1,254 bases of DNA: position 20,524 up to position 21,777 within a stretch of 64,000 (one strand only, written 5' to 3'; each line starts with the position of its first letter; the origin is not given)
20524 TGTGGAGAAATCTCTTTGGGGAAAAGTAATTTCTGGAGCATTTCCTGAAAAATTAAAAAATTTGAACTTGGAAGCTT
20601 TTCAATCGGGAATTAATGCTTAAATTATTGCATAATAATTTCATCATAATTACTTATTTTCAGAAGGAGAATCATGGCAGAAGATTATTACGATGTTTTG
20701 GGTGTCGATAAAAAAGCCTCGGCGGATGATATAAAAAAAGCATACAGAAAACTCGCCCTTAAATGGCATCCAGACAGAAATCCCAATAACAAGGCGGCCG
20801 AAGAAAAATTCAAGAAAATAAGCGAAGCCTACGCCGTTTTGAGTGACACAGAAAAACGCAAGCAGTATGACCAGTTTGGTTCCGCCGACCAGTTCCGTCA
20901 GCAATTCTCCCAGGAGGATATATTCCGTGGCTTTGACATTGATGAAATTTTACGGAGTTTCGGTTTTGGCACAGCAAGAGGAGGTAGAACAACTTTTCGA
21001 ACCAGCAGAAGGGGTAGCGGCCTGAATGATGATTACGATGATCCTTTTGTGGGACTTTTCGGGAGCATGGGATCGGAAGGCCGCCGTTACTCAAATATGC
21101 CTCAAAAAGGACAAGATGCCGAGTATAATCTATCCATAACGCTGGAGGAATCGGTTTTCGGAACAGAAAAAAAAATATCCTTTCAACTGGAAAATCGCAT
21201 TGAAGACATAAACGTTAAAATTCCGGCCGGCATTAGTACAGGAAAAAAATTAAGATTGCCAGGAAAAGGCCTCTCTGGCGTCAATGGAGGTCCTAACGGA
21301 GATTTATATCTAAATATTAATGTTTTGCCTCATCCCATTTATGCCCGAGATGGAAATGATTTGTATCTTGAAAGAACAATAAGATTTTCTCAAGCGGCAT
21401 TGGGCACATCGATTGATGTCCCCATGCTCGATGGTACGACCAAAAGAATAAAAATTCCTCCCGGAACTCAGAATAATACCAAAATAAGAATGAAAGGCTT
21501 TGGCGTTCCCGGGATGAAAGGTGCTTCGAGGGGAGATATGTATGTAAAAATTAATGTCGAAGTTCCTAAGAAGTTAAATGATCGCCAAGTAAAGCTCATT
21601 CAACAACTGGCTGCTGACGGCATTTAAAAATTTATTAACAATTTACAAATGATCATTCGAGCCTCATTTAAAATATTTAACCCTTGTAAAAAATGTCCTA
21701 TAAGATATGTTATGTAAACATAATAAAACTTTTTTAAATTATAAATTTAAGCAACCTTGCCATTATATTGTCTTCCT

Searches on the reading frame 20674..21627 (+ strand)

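Call 67: search_protein_families(library=pfam, proteins=[window:20674-21627:+], max_evalue=0.00001)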
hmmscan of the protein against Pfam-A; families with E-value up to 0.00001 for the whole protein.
window:20674-21627:+ (317 aa): 2 families
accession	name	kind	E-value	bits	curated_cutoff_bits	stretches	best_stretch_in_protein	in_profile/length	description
PF01556.23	DnaJ_C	-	2.2e-49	167.8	26.6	1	150-298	2-152/152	DnaJ C terminal domain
PF00226.36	DnaJ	-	6.1e-30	103.6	27.8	1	4-66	1-63/63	DnaJ domain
